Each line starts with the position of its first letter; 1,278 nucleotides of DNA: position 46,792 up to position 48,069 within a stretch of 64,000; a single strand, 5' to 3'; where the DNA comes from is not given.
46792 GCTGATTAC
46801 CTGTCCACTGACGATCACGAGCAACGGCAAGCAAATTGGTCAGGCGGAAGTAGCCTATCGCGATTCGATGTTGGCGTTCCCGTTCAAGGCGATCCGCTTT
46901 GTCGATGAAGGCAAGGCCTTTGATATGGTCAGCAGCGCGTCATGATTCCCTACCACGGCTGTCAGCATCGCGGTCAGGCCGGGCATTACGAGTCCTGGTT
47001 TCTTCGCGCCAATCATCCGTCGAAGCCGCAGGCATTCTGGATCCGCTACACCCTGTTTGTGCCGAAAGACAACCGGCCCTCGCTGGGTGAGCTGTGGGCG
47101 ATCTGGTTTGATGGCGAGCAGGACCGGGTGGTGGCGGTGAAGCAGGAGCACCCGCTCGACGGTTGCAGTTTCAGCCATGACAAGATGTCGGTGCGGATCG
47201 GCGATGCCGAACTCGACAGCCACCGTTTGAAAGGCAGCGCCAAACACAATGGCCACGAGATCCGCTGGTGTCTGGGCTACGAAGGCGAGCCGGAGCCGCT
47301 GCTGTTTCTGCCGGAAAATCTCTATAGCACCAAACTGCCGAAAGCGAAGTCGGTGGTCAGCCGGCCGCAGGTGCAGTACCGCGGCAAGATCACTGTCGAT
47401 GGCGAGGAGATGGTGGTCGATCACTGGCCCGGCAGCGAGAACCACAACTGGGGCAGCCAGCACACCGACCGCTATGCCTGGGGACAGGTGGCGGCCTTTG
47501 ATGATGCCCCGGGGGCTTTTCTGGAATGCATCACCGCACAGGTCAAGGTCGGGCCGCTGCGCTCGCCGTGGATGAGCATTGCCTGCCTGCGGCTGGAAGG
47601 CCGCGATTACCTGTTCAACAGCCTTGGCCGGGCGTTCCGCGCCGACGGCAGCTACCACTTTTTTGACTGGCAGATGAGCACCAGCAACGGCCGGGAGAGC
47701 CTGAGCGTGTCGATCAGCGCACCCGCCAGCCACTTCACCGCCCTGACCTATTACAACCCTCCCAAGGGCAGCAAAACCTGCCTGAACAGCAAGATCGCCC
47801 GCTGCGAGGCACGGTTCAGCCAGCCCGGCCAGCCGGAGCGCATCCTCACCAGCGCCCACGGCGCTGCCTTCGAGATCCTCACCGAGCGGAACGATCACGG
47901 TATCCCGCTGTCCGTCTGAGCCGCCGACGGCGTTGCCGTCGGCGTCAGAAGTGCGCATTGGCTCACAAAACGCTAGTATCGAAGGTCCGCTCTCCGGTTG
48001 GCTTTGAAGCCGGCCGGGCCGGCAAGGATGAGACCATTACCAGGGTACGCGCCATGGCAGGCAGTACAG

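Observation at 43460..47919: Tightly coupled four-gene operon: Acr1-like acyl-CoA reductase, extended GMC flavoprotein and two uncharacterised proteins, under a divergent AraC regulator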

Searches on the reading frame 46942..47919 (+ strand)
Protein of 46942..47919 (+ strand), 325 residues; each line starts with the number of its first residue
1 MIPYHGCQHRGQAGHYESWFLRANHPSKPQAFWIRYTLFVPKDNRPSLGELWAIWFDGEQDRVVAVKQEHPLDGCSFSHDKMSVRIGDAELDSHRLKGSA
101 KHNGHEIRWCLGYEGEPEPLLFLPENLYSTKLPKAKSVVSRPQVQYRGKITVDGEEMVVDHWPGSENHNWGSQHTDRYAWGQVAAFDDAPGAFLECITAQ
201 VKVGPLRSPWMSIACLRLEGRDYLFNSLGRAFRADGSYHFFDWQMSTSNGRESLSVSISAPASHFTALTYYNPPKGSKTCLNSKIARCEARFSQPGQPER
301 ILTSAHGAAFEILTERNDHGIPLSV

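Call 3: search_protein_families(library=pfam, proteins=[window:46942-47919:+], max_evalue=0.01)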
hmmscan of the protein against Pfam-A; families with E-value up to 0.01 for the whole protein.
window:46942-47919:+ (325 aa): 1 family
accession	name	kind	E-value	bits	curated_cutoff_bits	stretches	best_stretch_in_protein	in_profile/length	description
PF14249.11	Tocopherol_cycl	-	0.00061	19.4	26.6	1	147-251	169-271/335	Tocopherol cyclase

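Call 4: search_protein_families(library=ncbifam, proteins=[window:46942-47919:+], max_evalue=0.01)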
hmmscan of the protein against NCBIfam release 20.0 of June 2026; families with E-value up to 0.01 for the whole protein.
window:46942-47919:+ (325 aa): 1 family
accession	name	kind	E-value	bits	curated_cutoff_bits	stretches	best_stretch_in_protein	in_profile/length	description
NF053593.1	Rv3169_fam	subfamily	0.0086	15.1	150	0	102-176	106-182/351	Rv3169 family protein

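Call 10: search_solved_structures(query=window:46942-47919:+, max_evalue=10)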
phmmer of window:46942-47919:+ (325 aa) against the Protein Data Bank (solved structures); distinct sequences matched with E-value up to 10: 0.

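Call 14: find_homologous_proteins(query=window:46942-47919:+, max_evalue=0.001)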
Query window:46942-47919:+ (325 aa): 1887 proteins with E <= 0.001 among 2672 candidates; the best 120 are listed.
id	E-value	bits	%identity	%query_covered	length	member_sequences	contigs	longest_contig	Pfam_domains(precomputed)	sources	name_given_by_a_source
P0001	7.7e-225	763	97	100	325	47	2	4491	PF14249.13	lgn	-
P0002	4.4e-195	666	84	100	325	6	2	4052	PF14249.13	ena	-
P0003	1.6e-194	664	84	100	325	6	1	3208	PF14249.13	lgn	-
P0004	7.9e-191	652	82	100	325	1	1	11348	PF14249.13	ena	-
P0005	2.8e-184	630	80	100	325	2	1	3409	PF14249.13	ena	-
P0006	4.1e-179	613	78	100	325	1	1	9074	PF14249.13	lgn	-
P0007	2.6e-173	594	75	100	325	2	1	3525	PF14249.13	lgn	-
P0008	4.6e-156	537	69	99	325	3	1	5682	PF14249.13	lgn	-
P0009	1.7e-152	526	67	99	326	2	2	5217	-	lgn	-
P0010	4.3e-149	514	66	100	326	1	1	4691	PF14249.13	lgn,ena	-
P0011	2.7e-148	512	66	99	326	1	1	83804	PF14249.13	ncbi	-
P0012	9.5e-147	507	66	99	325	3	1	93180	PF14249.13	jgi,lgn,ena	-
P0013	8.6e-146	503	63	100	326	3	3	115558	PF14249.13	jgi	jgi:hypothetical protein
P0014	2.2e-145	502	65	99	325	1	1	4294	PF14249.13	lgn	-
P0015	6.2e-145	501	64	99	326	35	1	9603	-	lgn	-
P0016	7.9e-145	500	63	100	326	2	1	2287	PF14249.13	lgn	-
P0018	3.6e-143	495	63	99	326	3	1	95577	PF14249.13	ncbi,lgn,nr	ncbi:MAG: hypothetical protein P1U67_06465 [Alcanivoracaceae bacterium]|nr:hypothetical protein [Alc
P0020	5.6e-143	494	64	100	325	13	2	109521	PF14249.13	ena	-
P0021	5.7e-143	494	62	100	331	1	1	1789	PF14249.13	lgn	-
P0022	1.8e-141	489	65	100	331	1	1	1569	PF14249.13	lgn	-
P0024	2.6e-140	485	62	100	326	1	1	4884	PF14249.13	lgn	-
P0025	6.5e-139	481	61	100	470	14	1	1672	PF14249.13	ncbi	-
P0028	6.1e-138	478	62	100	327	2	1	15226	PF14249.13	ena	-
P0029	3.4e-136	472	61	100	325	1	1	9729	PF14249.13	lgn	-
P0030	3.9e-136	472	61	100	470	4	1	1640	PF14249.13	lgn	-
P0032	1.7e-135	470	62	100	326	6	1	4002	PF14249.13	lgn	-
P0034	2.8e-133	462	60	100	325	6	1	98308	PF14249.13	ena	-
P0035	2.5e-132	459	60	100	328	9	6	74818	PF14249.13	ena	-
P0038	2.9e-131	456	60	100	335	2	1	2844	PF14249.13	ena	-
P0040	1.5e-129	450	60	100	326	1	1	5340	PF14249.13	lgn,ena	-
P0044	3.7e-125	436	58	100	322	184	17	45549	PF14249.13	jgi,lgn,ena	-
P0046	1.1e-123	431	58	100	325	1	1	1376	PF14249.13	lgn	-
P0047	4.6e-121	422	57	100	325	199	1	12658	PF14249.13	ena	-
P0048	5.7e-121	422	57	100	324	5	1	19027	PF14249.13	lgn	-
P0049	6.3e-121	422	56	100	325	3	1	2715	PF14249.13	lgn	-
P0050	2.3e-120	420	56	100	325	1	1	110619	PF14249.13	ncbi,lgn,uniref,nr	ncbi:hypothetical protein [Alcanivorax sp. DP30]|uniref:hypothetical protein n=1 Tax=Alcanivorax sp.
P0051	2.7e-120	420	57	100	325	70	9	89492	PF14249.13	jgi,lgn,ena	jgi:hypothetical protein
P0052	7.4e-120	418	56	100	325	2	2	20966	PF14249.13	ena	-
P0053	8.6e-120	418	55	100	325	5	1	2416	PF14249.13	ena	-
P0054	2.4e-119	417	54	100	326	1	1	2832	PF14249.13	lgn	-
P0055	2.5e-119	416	57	100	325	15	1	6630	PF14249.13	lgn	-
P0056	3.3e-119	416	54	100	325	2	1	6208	PF14249.13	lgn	-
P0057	1.1e-118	414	55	100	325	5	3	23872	PF14249.13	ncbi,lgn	-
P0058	5.2e-117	409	55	100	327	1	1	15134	PF14249.13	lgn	-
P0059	2.7e-116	406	57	97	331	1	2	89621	PF14249.13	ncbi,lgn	-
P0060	1.1e-115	405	54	100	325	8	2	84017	PF14249.13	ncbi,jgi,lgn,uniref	ncbi:MAG: hypothetical protein ACPH3N_06475 [Alcanivorax sediminis]|uniref:hypothetical protein n=1 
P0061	2.2e-115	404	53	100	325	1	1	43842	PF14249.13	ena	-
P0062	2.2e-115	404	53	99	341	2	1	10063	PF14249.13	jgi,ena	-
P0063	7.8e-115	402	55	95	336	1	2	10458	PF14249.13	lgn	-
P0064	2.0e-114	400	54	95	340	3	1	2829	PF14249.13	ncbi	-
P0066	3.7e-114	399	55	96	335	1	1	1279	PF14249.13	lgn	-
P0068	1.3e-113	398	55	95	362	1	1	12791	PF14249.13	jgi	jgi:hypothetical protein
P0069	1.4e-113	398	52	98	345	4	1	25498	PF14249.13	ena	-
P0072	2.4e-113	397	56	96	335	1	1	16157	PF14249.13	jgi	jgi:hypothetical protein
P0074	4.2e-113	396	52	98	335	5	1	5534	PF14249.13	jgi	jgi:hypothetical protein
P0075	1.2e-112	395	55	96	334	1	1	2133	PF14249.13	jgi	jgi:hypothetical protein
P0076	1.2e-112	395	52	98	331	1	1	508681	-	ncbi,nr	ncbi:hypothetical protein EGT07_10950 [Herbaspirillum sp. HC18]|nr:hypothetical protein EGT07_10950 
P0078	2.0e-112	394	53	100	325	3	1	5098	PF14249.13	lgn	-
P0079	2.0e-112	394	54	95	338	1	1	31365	PF14249.13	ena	-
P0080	2.4e-112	394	53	97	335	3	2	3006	PF14249.13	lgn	-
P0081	2.5e-112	393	54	96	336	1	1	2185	PF14249.13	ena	-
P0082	5.0e-112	392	54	95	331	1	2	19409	PF14249.13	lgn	-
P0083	7.2e-112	392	52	96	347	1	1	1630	PF14249.13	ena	-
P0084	7.4e-112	392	54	96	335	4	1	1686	PF14249.13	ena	-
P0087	1.4e-111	391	54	98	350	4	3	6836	PF14249.13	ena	-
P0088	1.7e-111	391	53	98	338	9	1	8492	PF14249.13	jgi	jgi:hypothetical protein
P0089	1.8e-111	391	55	97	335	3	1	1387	PF14249.13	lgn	-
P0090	2.0e-111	390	54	95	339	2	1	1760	PF14249.13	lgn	-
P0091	2.2e-111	390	53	96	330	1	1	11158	PF14249.13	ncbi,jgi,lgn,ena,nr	ncbi:MAG: hypothetical protein OEY14_02235 [Myxococcales bacterium]|nr:hypothetical protein [Myxococ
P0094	4.8e-111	389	55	97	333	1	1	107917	PF14249.13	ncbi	ncbi:MAG: hypothetical protein ACOY33_07440 [Pseudomonadota bacterium]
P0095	5.2e-111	389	52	99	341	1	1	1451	PF14249.13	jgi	jgi:hypothetical protein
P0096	5.7e-111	389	53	98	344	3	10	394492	PF14249.13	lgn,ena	-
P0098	1.1e-110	388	52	97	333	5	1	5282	PF14249.13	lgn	-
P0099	1.9e-110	387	53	98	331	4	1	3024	PF14249.13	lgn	-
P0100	1.9e-110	387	53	96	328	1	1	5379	PF14249.13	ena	-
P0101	2.0e-110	387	53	97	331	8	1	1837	PF14249.13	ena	-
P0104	4.6e-110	386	52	97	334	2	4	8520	PF14249.13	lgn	-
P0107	5.9e-110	386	52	96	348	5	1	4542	PF14249.13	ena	-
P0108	6.0e-110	386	55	95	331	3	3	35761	PF14249.13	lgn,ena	-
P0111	6.7e-110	385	55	95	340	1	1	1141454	-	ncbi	ncbi:MAG: hypothetical protein U0271_11280 [Polyangiaceae bacterium]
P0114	9.6e-110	385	50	98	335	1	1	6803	PF14249.13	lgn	-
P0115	1.0e-109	385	53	98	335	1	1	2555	PF14249.13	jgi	-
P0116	1.0e-109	385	52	99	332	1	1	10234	PF14249.13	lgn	-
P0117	1.1e-109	385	53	96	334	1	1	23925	PF14249.13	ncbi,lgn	-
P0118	1.1e-109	385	50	98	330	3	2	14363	PF14249.13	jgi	-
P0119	1.3e-109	385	50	96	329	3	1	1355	PF14249.13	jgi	-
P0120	1.3e-109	385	52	98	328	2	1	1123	PF14249.13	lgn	-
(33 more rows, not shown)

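Call 15: find_encoding_contigs(protein=P0076, flank=8000, max_places=2)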
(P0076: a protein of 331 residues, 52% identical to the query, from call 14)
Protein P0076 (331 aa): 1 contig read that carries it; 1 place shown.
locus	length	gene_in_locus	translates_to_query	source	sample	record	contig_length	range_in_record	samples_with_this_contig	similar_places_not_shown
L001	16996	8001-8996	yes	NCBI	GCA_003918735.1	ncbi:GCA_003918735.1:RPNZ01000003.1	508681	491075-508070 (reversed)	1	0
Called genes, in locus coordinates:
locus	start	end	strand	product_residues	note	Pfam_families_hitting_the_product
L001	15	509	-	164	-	PF19739:DUF6228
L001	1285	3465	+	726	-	PF00989:PAS (faint), PF08448:PAS_4, PF13426:PAS_9 (faint), PF08447:PAS_3, PF00990:GGDEF, PF00563:EAL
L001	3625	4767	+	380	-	PF00990:GGDEF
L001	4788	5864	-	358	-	-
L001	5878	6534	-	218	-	PF00413:Peptidase_M10 (faint), PF13582:Reprolysin_3 (weak), PF13583:Reprolysin_4 (weak)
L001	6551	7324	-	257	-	-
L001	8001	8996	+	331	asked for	-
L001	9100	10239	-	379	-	PF02771:Acyl-CoA_dh_N, PF02770:Acyl-CoA_dh_M, PF00441:Acyl-CoA_dh_1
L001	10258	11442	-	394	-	PF02771:Acyl-CoA_dh_N, PF02770:Acyl-CoA_dh_M, PF00441:Acyl-CoA_dh_1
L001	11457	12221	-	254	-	PF00106:adh_short, PF08659:KR, PF13561:adh_short_C2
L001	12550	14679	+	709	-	PF00890:FAD_binding_2 (weak), PF01266:DAO, PF01494:FAD_binding_3 (faint), PF01946:Thi4, PF03486:HI0933_like (faint), PF12831:FAD_oxidored (weak), PF13450:NAD_binding_8, PF01593:Amino_oxidase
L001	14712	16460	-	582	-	PF00135:COesterase, PF20434:BD-FAE (weak), PF07859:Abhydrolase_3 (faint)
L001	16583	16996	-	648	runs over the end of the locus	PF00990:GGDEF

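Call 16: find_encoding_contigs(protein=P0111, flank=8000, max_places=2)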
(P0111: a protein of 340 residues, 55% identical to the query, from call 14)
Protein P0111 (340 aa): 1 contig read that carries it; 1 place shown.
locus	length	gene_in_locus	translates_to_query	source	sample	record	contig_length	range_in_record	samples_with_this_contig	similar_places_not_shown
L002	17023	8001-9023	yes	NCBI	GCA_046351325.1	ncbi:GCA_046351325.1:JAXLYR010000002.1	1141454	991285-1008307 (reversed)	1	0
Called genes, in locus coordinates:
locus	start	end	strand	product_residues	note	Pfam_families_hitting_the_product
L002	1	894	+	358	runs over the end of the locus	PF00437:T2SSE, PF13191:AAA_16 (weak)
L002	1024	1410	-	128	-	-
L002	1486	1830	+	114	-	-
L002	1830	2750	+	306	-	-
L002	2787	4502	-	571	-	-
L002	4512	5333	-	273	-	PF05742:TANGO2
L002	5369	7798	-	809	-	PF00890:FAD_binding_2 (faint), PF01266:DAO (faint), PF00732:GMC_oxred_N, PF05199:GMC_oxred_C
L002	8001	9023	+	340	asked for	-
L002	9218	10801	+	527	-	-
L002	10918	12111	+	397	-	-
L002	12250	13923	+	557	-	-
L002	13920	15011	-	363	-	-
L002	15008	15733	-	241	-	PF06026:Rib_5-P_isom_A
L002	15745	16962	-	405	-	-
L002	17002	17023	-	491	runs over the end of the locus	-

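Call 17: find_encoding_contigs(protein=P0050, flank=8000, max_places=2)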
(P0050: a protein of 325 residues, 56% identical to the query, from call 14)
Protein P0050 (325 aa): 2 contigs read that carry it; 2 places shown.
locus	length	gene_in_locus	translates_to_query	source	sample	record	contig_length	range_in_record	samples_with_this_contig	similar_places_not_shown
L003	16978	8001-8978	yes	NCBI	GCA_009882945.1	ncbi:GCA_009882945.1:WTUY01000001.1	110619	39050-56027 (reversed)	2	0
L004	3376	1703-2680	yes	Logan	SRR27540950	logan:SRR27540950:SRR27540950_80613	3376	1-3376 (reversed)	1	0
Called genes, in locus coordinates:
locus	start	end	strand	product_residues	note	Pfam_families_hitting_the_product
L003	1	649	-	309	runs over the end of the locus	PF05496:RuvB_N (faint), PF13191:AAA_16, PF07724:AAA_2 (faint), PF07726:AAA_3 (faint), PF07728:AAA_5, PF13401:AAA_22 (faint), PF00004:AAA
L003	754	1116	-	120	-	PF03992:ABM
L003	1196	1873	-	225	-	PF14512:TM1586_NiRdase (faint), PF00881:Nitroreductase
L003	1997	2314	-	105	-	-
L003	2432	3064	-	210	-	PF00440:TetR_N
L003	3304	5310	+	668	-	PF01073:3Beta_HSD, PF01370:Epimerase, PF02719:Polysacc_synt_2 (weak), PF07993:NAD_binding_4, PF13460:NAD_binding_10, PF00106:adh_short, PF08659:KR, PF13561:adh_short_C2, +3 more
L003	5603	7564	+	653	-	PF00890:FAD_binding_2 (weak), PF01266:DAO (weak), PF00732:GMC_oxred_N, PF05199:GMC_oxred_C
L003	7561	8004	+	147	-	-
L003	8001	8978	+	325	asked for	PF14249:Tocopherol_cycl (weak)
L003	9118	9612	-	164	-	PF01503:PRA-PH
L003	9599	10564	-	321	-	PF00561:Abhydrolase_1, PF12146:Hydrolase_4, PF12697:Abhydrolase_6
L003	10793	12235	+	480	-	PF00672:HAMP, PF00211:Guanylate_cyc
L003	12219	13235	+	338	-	-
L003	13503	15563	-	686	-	PF21305:type_II_gspD_N0, PF03958:Secretin_N, PF00263:Secretin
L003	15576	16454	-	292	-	PF11356:T2SSC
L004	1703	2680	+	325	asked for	PF14249:Tocopherol_cycl (weak)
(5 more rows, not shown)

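Call 27: search_protein_families(library=pfam, proteins=[P0025], max_evalue=0.001)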
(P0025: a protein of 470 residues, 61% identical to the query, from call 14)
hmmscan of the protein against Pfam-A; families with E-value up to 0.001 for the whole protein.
P0025 (470 aa): 1 family
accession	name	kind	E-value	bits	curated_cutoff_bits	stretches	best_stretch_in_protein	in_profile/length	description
PF14249.11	Tocopherol_cycl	-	0.00035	20.2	26.6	1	311-407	187-281/335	Tocopherol cyclase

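Call 31: predict_structure(alignment_id=A1)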
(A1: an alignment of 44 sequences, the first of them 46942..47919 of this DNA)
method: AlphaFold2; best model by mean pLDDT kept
length: 325 residues; sequences in the alignment: 44
mean_pLDDT: 95.5   pTM: 0.92
mean pLDDT of the five models: 95.5, 95.4, 94.2, 93.9, 93.5
residues with pLDDT >= 90: 305; 70-90: 18; 50-70: 2; < 50: 0
segments of 3 or more residues with pLDDT < 50: none
pLDDT, mean of each block of 10 residues (from residue 1): 82 96 97 98 97 98 97 96 97 97 97 90 92 92 97 98 97 94 97 97 90 96 94 95 97 98 97 95 98 97 98 95 92
secondary structure, 60 per line:
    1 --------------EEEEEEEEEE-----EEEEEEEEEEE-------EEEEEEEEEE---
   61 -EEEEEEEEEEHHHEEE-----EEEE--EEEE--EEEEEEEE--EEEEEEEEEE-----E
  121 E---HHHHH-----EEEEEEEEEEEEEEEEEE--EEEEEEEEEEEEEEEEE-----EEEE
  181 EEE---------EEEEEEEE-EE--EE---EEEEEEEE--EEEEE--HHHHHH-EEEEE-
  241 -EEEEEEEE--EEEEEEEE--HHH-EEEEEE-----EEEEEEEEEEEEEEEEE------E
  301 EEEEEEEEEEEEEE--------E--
elements in order: E15-24 E30-40 E48-57 E62-71 E75-77 E83-86 E89-92 E95-102 E105-114 H125-129 E135-152 E155-171 E177-183 E193-200 E211-218 E221-225 H228-233 E235-239 E242-249 E252-259 E266-271 E277-293 E300-314

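Call 33: find_related_loci(query=A1, collection=genome_contigs, flank=10000)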
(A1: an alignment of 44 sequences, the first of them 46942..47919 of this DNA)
Query A1 (325 aa) in genome_contigs; peptide patterns used: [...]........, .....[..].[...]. (x = any residue, [..] = any of these).
600 stretches matched a pattern (row limit reached: there are more); 595 encode a relative of the query (tblastn E <= 1e-3); the best 80 are kept; 80 distinct loci.
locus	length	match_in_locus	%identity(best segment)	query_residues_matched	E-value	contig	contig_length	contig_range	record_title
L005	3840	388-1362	94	1-325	0e+0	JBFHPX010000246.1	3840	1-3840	MAG: Alcanivoracaceae bacterium isolate Mix_sand08.2021.06.G.58 k141_1651648_length_3840_cov_10.0000, whole genome shotg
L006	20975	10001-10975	82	1-325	0e+0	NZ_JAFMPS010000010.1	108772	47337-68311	Alcanivorax sp. 1008 NODE_10_length_108772_cov_59.100005, whole genome shotgun sequence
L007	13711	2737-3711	82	1-325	0e+0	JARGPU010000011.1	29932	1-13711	MAG: Alcanivoracaceae bacterium isolate bin_to_oxhcr2.014 NODE_1079_length_29932_cov_22.943100, whole genome shotgun seq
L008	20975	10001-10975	89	1-325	0e+0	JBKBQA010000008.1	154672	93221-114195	MAG: Alcanivoracaceae bacterium isolate 21H_023.bin.56 NODE_8_length_154672_cov_46.616449, whole genome shotgun sequence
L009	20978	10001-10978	63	1-325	1e-145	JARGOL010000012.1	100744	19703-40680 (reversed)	MAG: Alcanivoracaceae bacterium isolate bin_em_oilr2.007 NODE_198_length_100744_cov_8.660360, whole genome shotgun seque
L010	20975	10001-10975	64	1-325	1e-143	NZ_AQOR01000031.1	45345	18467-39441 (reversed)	Alcanivorax sp. S71-1-4 contig31, whole genome shotgun sequence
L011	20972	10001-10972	63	1-323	1e-142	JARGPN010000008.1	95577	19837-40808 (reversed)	MAG: Alcanivoracaceae bacterium isolate bin_ti_oxhcr1.009 k141_138981, whole genome shotgun sequence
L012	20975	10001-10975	60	1-325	2e-135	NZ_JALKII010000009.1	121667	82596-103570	Alcanivorax quisquiliarum strain CY1518 NODE_9_length_121667_cov_222.196612, whole genome shotgun sequence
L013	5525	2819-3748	61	15-325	2e-135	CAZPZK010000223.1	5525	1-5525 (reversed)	MAG TPA_asm: uncultured Moraxellaceae bacterium isolate SRP296810_co1_291 genome assembly, contig: NODE_21345_length_552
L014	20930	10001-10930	62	15-325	1e-134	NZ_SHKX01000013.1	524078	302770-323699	Fluviicoccus keumensis strain DSM 105135 Ga0310546_104, whole genome shotgun sequence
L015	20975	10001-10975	58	2-325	8e-131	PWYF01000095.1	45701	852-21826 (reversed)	MAG: Thiotrichales bacterium isolate T3Sed10_123 T3-Sed10-C782, whole genome shotgun sequence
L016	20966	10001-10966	58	1-325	7e-126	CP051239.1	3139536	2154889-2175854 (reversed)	MAG: Alcanivorax sp. isolate ih1 chromosome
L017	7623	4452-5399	59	1-316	7e-126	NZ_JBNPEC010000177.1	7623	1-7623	MAG: Alcanivorax sp. isolate fr_S3C163 S3CNODE_1660_length_7623_cov_4_520544, whole genome shotgun sequence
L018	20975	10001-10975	57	1-325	2e-124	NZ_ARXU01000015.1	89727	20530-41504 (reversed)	Alcanivorax jadensis T9 contig15, whole genome shotgun sequence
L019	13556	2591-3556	57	1-325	7e-124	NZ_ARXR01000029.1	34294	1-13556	Alloalcanivorax venustensis ISO4 contig29, whole genome shotgun sequence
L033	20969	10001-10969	52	4-323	1e-115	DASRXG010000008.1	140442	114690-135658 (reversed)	MAG TPA_asm: Noviherbaspirillum sp. isolate SMAG_U12062 k141_103518, whole genome shotgun sequence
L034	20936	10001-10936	55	13-323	1e-115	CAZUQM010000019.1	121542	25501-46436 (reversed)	MAG TPA_asm: uncultured Planctomycetales bacterium isolate SRP141376_co2_77 genome assembly, contig: NODE_349_length_121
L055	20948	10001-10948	53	10-323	5e-108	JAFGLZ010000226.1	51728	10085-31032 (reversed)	MAG: Phycisphaerae bacterium isolate Zod_Metabat.429 k87_11089194, whole genome shotgun sequence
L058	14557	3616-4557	52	13-325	7e-108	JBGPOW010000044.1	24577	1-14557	MAG: Candidatus Binatia bacterium isolate OBJ2_061818_050_29 k141_1053190_length_24577_cov_24.1941, whole genome shotgun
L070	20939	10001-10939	52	14-325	6e-107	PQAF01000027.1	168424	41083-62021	MAG: Rhodocyclales bacterium isolate FeB_8 contig_281, whole genome shotgun sequence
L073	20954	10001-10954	52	12-323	1e-106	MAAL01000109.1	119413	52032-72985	Gammaproteobacteria bacterium 42_54_T18 BD02T18_scaffold_35, whole genome shotgun sequence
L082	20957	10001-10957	51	7-323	5e-106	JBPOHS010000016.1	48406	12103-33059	MAG: Pseudomonadota bacterium isolate MAG_241 c_000000380575, whole genome shotgun sequence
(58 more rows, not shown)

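Call 35: fold_search(model_id=the predicted structure, library=pdb)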
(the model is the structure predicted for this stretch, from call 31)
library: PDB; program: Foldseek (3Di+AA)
matches with E <= 10: 710; with E <= 0.001: 22
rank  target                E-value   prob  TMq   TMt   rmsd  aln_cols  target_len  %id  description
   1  2ich_A                1.8e-10  1.00  0.58  0.59   6.8       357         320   15  CRYSTAL STRUCTURE OF A PUTATIVE ATTH (NE1406) FROM NITROSOMONAS EUROPAEA AT 2.00 A RESOLUTION (released 2006-10-03)
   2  2ich_B                2.6e-10  1.00  0.60  0.61   5.9       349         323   15  CRYSTAL STRUCTURE OF A PUTATIVE ATTH (NE1406) FROM NITROSOMONAS EUROPAEA AT 2.00 A RESOLUTION (released 2006-10-03)
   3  7a0q_A                3.6e-09  1.00  0.57  0.58   5.7       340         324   10  Crystal structure of kievitone hydratase from Nectria haematococca (C2 SG) (released 2021-08-18)
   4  7a0t_A                6.9e-09  1.00  0.54  0.54   6.4       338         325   10  Crystal structure of kievitone hydratase from Nectria haematococca (P21 SG) (released 2021-08-18)
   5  7a0t_B                1.4e-08  1.00  0.56  0.56   6.5       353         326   11  Crystal structure of kievitone hydratase from Nectria haematococca (P21 SG) (released 2021-08-18)
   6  7dmo_A                1.8e-08  1.00  0.55  0.49   8.3       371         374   11  Crystal structures of two pericyclases catalyzing [4+2] cycloadditions (released 2021-10-06)
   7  7e5u_A                2.7e-08  1.00  0.54  0.48   8.3       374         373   11  Crystal structure of Phm7 (released 2021-06-30)
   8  7dmn                  4.4e-08  1.00  0.55  0.49   7.5       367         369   10  Crystal structure of two pericyclases catalyzing [4+2] cycloaddition (released 2021-10-06)
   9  6kbc                  5.1e-08  1.00  0.56  0.49   9.1       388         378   12  Crystal structure of CghA with Sch210972 (released 2020-06-24)
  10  7e5u_C                9.7e-08  1.00  0.58  0.52   7.6       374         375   12  Crystal structure of Phm7 (released 2021-06-30)
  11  7dmo_C                1.1e-07  1.00  0.58  0.51   7.9       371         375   11  Crystal structures of two pericyclases catalyzing [4+2] cycloadditions (released 2021-10-06)
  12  7e5v_A                1.1e-07  1.00  0.58  0.52   7.7       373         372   12  Crystal structure of Phm7 in complex with inhibitor (released 2021-06-30)
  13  7dmo_B                1.2e-07  1.00  0.59  0.52   7.1       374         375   11  Crystal structures of two pericyclases catalyzing [4+2] cycloadditions (released 2021-10-06)
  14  7e22                  1.6e-07  1.00  0.54  0.49   7.7       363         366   10  Crystal structure of two pericyclases catalyzing [4+2] cycloaddition (released 2022-02-09)
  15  6kaw                  1.9e-07  1.00  0.58  0.50   9.0       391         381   12  Crystal structure of CghA (released 2020-06-24)
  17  9g4c_B                1.6e-06  1.00  0.50  0.46  10.4       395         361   11  25-phosphosteroid lyase + phosphate + desmost-1,4-diene-3-one (released 2026-01-28)
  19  9g4c_A                3.8e-06  1.00  0.53  0.49   8.0       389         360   11  25-phosphosteroid lyase + phosphate + desmost-1,4-diene-3-one (released 2026-01-28)
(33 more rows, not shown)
